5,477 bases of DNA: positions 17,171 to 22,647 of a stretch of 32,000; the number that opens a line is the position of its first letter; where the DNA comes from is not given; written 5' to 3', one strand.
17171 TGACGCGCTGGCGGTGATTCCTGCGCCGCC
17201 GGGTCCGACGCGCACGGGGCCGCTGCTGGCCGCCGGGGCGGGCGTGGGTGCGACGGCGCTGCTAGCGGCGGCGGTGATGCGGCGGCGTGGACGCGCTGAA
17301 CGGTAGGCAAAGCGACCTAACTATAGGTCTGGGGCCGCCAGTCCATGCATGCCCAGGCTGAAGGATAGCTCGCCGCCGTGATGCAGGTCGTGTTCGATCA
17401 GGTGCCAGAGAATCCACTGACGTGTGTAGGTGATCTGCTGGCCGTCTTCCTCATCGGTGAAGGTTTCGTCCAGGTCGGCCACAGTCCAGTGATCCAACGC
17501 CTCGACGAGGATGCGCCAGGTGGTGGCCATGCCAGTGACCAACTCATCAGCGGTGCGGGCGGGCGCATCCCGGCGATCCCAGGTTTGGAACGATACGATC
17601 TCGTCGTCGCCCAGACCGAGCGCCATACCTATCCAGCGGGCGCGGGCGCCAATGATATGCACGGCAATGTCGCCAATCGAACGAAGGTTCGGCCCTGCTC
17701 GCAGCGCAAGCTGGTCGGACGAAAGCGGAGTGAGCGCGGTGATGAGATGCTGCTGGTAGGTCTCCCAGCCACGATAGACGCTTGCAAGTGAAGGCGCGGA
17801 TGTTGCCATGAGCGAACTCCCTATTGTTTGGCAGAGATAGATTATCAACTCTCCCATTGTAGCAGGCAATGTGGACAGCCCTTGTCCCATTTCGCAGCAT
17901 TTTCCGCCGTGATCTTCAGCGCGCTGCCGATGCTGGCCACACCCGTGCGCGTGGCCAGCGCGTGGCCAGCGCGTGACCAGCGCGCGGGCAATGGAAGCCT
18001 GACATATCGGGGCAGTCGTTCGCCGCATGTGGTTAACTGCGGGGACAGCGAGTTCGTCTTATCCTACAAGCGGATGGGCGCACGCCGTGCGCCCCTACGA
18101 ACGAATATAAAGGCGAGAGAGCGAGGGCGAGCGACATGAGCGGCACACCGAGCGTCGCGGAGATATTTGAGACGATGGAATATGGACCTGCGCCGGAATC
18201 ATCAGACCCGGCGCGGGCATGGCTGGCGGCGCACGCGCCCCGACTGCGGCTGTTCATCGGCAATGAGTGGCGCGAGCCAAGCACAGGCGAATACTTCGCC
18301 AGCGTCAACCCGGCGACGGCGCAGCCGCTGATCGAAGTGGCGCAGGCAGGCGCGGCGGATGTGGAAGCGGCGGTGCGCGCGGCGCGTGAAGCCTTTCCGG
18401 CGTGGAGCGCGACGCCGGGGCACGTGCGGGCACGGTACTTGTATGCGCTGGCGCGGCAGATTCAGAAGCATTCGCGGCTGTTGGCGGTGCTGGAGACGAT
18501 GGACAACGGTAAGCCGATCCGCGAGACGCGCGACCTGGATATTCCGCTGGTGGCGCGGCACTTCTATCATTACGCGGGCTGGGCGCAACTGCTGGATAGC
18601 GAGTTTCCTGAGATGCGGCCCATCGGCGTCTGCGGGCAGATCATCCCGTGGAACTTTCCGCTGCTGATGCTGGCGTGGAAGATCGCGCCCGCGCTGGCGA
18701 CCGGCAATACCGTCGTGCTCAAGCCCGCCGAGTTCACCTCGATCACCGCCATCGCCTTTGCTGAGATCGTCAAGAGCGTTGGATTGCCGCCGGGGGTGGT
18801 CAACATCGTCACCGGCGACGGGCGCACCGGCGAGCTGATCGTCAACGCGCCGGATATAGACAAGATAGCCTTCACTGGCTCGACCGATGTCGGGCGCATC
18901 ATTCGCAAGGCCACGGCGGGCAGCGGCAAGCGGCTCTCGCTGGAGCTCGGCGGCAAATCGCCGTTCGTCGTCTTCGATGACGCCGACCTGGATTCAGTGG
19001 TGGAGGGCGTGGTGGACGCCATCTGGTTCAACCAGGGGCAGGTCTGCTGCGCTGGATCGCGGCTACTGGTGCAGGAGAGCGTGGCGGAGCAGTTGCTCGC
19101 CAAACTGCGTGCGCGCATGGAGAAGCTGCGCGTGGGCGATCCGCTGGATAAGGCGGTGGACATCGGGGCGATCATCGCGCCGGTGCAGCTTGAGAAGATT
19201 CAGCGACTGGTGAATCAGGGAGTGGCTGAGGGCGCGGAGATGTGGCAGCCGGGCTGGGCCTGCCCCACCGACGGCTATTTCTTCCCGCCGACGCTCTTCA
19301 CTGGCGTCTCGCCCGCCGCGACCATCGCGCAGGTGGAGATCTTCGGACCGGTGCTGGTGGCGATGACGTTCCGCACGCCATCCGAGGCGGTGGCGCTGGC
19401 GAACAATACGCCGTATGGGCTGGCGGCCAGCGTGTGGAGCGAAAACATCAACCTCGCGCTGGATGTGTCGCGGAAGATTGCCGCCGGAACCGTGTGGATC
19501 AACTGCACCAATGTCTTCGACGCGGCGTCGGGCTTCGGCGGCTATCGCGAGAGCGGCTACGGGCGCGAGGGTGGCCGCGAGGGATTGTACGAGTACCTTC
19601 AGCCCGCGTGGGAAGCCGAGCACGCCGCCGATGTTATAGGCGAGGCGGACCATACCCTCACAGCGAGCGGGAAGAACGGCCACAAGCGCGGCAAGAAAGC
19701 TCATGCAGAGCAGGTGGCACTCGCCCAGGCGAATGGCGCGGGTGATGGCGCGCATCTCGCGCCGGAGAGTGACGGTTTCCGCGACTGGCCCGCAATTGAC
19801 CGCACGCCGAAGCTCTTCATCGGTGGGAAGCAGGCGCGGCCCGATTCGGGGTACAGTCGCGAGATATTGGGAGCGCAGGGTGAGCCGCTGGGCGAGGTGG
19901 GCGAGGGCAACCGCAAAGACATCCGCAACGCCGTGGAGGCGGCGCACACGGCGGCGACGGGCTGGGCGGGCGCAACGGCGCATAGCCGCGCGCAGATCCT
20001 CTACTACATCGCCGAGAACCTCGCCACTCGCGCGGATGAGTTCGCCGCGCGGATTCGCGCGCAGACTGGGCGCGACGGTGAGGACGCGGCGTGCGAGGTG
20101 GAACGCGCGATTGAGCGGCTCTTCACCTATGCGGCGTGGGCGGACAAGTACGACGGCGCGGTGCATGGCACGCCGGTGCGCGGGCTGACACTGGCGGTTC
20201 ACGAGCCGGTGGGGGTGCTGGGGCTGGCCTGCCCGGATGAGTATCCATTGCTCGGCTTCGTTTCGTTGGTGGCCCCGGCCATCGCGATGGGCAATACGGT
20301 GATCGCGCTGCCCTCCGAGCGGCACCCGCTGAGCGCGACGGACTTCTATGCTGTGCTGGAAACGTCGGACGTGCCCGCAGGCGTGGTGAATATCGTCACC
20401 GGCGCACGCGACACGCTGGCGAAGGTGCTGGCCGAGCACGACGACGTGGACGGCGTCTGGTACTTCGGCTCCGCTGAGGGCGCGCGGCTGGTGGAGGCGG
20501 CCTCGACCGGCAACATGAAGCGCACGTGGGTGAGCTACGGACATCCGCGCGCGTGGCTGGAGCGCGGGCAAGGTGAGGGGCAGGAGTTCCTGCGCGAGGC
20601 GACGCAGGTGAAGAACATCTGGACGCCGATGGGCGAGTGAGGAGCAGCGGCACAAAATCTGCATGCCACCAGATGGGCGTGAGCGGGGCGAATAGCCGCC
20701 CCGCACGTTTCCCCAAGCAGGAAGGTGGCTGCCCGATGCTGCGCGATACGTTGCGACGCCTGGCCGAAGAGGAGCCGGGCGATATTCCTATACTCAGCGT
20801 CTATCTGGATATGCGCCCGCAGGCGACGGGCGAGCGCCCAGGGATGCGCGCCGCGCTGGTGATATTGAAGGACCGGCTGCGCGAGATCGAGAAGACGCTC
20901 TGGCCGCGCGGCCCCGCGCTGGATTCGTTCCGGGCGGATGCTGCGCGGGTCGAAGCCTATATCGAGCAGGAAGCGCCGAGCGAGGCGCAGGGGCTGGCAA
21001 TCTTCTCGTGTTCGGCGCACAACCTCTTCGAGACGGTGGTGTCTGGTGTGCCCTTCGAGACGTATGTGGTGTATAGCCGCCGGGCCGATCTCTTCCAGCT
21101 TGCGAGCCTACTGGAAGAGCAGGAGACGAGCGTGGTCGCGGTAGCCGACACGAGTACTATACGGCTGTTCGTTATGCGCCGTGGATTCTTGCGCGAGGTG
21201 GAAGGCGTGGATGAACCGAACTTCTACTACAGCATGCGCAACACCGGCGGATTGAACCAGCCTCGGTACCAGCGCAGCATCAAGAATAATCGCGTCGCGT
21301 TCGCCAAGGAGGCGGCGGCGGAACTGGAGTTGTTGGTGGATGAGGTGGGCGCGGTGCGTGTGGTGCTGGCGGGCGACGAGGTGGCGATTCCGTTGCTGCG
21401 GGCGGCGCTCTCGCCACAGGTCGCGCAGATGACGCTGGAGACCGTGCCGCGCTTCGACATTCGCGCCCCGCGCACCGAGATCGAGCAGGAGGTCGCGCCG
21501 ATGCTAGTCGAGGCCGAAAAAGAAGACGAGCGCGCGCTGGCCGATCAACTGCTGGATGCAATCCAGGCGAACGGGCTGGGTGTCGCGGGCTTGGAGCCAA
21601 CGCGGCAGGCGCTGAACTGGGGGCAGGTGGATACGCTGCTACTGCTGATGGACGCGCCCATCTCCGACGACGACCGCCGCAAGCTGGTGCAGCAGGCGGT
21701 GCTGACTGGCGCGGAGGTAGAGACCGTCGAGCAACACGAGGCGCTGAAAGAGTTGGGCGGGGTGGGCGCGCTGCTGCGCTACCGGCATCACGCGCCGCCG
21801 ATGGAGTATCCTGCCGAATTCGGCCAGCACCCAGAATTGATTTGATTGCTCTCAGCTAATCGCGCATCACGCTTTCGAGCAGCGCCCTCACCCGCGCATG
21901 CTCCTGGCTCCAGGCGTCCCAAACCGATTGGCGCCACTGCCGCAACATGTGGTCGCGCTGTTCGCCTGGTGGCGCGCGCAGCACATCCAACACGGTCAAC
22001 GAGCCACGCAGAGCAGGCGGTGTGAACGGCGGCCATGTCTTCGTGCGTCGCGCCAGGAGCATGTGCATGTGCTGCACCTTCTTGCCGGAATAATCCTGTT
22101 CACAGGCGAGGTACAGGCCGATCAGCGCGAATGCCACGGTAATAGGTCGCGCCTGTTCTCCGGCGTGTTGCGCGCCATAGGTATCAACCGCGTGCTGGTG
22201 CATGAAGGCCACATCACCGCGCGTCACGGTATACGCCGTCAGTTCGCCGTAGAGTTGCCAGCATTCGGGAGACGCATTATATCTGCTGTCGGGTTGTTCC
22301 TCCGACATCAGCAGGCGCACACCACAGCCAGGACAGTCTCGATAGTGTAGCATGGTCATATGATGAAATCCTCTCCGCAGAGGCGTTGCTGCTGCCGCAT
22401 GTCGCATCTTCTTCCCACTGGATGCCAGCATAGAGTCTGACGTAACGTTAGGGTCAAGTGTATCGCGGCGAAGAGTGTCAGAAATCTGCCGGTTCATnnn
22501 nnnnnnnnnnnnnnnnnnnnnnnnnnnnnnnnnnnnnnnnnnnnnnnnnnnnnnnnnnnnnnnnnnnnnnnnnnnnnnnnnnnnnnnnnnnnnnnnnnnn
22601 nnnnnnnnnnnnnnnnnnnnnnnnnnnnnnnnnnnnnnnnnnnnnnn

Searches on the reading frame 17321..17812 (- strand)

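Call 80: search_protein_families(library=pfam, proteins=[window:17321-17812:-], max_evalue=0.001)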
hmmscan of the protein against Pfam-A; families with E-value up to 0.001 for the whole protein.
window:17321-17812:- (163 aa): 4 families
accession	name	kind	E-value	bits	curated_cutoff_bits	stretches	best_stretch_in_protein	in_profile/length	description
PF05163.17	DinB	-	4.7e-15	56.4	23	1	11-158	7-147/165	DinB family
PF04978.18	MST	-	9.8e-10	39.5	27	1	20-148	10-139/149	Mycothiol-S-transferase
PF12867.12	DinB_2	-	8.4e-09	36.4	24.8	1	20-148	6-127/128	DinB superfamily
PF07609.16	DUF1572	-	2.7e-05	24.4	23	1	9-130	7-127/163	Protein of unknown function (DUF1572)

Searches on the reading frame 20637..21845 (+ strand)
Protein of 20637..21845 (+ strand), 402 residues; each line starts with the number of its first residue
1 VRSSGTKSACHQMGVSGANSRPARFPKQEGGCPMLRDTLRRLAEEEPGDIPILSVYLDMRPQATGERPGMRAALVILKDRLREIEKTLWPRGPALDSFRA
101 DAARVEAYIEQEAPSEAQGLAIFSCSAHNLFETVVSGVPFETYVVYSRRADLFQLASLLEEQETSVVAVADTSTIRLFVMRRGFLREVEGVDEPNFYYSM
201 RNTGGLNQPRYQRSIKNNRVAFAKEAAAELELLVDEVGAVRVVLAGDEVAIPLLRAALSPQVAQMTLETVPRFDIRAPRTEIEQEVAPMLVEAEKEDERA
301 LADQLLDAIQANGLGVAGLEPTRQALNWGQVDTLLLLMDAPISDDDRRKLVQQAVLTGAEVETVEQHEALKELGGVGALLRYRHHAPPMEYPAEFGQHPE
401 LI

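Call 80: search_protein_families(library=pfam, proteins=[window:20637-21845:+], max_evalue=0.001)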
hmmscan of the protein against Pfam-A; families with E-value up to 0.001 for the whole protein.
window:20637-21845:+ (402 aa): 5 families
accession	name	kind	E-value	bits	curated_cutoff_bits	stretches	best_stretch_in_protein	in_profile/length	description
PF18854.6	baeRF_family10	-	1.3e-15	58.3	27.1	1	154-287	5-139/143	Bacterial archaeo-eukaryotic release factor family 10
PF18844.6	baeRF_family2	-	1.2e-13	51.9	26.9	1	166-307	3-145/149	Bacterial archaeo-eukaryotic release factor family 2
PF03465.20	eRF1_3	-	9.8e-07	29.7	25.8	1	298-383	4-105/106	eRF1 domain 3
PF18859.6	acVLRF1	-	1e-05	26.2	27.1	1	202-280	38-114/130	Actinobacteria/chloroflexi VLRF1 release factor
PF10116.14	Host_attach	-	1.3e-05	26.2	26.7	1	216-284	68-136/138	Protein required for attachment to host cells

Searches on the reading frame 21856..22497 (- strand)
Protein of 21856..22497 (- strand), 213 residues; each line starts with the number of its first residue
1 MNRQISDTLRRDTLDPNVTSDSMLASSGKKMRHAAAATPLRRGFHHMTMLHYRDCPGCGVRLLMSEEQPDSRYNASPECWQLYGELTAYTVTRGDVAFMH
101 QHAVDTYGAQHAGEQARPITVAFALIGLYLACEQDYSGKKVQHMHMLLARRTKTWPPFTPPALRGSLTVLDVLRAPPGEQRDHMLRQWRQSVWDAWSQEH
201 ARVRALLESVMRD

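Call 105: search_protein_families(library=pfam, proteins=[window:21856-22497:-], max_evalue=0.001)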
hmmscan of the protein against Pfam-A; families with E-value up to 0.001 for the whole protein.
window:21856-22497:- (213 aa): 1 family
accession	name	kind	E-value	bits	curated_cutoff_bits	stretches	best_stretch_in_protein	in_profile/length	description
PF19371.4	DUF5946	-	9.4e-34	117.4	28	1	54-197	2-141/141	Family of unknown function (DUF5946)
